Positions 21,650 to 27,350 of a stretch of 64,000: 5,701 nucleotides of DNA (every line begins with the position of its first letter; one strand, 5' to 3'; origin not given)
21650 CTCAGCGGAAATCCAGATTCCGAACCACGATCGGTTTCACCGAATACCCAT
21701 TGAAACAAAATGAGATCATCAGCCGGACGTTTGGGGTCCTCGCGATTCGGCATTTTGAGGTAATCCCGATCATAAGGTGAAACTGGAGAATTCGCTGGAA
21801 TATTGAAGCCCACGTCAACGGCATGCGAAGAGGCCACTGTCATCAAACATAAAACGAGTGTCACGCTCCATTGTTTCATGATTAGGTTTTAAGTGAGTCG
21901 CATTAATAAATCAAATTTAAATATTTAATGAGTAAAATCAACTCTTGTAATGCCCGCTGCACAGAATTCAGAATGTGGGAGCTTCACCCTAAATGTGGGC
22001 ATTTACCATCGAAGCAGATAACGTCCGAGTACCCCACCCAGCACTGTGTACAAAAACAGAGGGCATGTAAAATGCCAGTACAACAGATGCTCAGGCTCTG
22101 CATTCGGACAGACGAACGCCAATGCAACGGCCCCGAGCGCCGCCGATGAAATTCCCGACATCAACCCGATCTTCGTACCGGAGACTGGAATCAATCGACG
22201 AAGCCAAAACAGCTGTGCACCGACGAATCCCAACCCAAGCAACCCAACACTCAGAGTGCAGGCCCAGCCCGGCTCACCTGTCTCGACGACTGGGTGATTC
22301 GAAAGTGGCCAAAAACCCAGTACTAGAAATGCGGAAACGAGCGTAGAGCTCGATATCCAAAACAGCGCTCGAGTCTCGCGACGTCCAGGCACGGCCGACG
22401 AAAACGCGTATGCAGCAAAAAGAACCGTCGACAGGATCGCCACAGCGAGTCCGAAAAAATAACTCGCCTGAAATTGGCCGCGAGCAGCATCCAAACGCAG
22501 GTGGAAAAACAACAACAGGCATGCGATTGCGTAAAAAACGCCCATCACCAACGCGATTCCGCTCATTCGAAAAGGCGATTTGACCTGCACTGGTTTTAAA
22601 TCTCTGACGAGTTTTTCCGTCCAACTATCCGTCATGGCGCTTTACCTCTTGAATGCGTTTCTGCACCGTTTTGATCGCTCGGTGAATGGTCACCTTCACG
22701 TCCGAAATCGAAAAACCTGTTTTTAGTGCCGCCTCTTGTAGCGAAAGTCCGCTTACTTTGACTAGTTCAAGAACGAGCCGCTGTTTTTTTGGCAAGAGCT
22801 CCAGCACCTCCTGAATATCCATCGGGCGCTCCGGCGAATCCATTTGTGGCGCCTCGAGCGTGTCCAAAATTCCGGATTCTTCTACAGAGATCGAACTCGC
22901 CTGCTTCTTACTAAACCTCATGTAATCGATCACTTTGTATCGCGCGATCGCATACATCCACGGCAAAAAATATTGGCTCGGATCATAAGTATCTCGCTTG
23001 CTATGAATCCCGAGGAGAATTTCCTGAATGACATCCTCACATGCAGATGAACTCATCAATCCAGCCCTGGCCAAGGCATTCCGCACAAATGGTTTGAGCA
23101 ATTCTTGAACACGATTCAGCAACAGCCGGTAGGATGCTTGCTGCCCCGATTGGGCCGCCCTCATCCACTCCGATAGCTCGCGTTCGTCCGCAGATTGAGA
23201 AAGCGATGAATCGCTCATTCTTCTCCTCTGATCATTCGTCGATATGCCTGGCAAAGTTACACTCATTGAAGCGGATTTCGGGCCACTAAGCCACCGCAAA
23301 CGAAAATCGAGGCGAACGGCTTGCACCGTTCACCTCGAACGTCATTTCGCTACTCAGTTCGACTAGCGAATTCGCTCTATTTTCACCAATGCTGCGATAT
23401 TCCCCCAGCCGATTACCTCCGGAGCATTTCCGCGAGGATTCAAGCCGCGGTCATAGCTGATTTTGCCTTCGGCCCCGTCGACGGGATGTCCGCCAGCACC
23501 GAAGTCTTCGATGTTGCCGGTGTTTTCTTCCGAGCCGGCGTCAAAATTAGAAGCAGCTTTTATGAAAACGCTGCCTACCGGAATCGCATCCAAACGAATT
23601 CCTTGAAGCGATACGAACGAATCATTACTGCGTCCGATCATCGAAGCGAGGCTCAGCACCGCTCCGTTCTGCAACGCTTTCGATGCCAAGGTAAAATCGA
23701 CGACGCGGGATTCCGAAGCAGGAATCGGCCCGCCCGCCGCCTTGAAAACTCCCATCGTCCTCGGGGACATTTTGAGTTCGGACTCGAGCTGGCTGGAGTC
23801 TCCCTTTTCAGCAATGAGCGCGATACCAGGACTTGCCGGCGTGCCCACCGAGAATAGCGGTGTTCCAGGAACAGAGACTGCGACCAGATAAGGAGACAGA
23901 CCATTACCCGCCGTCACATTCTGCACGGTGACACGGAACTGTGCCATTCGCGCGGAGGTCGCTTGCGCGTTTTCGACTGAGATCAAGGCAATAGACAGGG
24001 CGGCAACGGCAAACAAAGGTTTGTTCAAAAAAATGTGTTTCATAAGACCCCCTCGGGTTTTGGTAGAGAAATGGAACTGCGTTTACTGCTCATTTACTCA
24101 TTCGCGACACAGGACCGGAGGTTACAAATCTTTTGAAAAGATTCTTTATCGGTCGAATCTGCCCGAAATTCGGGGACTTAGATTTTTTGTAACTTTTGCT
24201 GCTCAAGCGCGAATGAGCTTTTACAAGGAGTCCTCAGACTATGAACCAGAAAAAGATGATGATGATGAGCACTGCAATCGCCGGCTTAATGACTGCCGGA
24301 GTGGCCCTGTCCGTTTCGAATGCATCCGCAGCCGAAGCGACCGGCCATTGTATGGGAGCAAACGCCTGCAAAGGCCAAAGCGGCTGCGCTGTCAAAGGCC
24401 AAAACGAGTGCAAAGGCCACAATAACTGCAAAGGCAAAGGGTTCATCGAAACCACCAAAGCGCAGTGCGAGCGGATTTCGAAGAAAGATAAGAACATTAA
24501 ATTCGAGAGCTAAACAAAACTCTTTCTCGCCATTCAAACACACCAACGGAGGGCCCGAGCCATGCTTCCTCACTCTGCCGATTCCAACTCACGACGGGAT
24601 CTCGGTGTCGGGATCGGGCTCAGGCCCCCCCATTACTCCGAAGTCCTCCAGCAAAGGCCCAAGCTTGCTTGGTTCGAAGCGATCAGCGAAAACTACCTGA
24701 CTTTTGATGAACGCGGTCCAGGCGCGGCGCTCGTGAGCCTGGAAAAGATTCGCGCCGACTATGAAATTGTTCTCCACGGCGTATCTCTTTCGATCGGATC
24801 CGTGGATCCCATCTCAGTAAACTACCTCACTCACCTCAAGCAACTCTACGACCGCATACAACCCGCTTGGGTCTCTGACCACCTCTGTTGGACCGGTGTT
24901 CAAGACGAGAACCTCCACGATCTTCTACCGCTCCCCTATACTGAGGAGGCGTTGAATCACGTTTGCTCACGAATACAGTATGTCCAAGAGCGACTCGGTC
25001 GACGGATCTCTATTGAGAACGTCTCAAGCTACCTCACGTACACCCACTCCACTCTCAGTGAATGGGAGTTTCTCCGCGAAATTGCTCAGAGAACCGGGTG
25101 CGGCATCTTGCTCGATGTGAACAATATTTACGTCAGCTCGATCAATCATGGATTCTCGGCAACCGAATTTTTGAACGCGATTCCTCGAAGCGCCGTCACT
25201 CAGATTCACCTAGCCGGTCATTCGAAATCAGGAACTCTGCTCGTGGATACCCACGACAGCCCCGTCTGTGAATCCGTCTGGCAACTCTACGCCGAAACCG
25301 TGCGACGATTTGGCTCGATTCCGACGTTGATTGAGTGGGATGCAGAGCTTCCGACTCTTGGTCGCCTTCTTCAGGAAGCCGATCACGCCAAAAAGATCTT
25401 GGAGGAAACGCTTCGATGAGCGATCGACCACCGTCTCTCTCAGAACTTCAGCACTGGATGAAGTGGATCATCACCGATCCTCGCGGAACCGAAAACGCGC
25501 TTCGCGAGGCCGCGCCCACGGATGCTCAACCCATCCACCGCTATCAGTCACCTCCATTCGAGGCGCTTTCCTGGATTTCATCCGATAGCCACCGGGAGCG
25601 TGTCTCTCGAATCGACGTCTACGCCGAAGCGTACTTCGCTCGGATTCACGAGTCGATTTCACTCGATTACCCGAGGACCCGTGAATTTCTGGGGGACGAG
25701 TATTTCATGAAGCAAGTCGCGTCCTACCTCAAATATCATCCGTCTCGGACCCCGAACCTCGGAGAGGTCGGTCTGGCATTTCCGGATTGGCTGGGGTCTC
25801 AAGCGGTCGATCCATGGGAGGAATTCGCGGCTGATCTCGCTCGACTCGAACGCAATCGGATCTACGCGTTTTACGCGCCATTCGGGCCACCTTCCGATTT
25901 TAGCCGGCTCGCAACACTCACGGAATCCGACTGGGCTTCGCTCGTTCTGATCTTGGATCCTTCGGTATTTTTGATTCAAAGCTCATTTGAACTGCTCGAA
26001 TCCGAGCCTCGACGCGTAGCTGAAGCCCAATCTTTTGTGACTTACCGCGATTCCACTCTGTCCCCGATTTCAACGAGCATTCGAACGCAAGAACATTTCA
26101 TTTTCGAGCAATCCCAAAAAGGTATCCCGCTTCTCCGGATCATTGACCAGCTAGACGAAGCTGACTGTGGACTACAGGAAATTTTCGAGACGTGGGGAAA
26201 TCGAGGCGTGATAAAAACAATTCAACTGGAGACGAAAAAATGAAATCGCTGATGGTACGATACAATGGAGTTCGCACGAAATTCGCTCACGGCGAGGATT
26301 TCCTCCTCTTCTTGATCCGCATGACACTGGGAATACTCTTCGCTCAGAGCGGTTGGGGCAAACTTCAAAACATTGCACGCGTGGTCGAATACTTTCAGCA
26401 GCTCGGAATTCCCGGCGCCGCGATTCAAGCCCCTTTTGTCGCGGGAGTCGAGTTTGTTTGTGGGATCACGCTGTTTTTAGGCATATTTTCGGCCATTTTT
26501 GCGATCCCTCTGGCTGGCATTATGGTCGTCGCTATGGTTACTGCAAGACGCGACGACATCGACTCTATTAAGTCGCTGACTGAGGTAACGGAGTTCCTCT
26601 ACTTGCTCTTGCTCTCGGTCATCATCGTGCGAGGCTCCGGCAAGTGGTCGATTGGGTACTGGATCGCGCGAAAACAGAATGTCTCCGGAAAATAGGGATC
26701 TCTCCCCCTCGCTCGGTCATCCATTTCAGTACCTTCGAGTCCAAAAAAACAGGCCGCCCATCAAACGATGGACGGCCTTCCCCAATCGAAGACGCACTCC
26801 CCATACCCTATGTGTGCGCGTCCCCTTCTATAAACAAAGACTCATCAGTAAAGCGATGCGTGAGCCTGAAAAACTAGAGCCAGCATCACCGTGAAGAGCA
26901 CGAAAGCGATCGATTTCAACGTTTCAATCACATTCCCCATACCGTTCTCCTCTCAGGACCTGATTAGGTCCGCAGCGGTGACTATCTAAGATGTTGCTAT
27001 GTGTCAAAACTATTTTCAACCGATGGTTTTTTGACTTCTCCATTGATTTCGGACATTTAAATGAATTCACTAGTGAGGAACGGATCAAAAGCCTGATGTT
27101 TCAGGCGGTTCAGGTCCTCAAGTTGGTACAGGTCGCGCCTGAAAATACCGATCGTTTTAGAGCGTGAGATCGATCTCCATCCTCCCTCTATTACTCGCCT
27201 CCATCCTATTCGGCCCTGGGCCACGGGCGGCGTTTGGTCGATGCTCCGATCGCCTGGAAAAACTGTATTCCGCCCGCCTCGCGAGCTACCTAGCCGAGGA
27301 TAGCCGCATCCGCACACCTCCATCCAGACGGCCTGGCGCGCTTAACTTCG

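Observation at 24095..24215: Two divergent, near-identical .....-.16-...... promoter motifs flank the sigma operon and the bufferin-like operon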

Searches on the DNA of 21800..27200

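Call 66: search_rna_families(source=window, start=21800, end=27200, threshold=evalue, max_evalue=1)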
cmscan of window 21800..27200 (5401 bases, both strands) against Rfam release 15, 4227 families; matches with E-value up to 1: 0.
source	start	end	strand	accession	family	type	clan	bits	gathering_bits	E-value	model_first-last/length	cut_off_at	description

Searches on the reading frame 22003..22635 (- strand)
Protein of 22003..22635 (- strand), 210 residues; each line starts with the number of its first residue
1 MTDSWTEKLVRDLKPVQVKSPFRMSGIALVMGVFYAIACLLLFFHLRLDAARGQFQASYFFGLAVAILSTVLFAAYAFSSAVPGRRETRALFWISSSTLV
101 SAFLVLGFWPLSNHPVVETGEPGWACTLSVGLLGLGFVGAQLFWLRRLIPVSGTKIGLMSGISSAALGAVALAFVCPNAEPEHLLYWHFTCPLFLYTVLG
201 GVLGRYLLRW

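Call 5: search_protein_families(library=pfam, proteins=[window:22003-22635:-], max_evalue=0.01)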
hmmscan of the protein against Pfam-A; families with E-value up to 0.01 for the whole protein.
window:22003-22635:- (210 aa): 1 family
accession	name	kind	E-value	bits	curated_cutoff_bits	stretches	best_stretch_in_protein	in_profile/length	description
PF06532.16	NrsF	-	2.9e-28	99.5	26.8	1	9-210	1-204/204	Negative regulator of sigma F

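Call 6: search_protein_families(library=ncbifam, proteins=[window:22003-22635:-], max_evalue=0.01)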
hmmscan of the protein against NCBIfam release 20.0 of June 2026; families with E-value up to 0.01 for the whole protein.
window:22003-22635:- (210 aa): 1 family
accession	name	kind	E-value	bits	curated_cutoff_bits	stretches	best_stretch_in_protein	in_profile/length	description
NF042994.1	AntiSigF_NrsF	equivalog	2.6e-08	33.6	300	1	2-210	3-214/214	anti-sigma-F factor NrsF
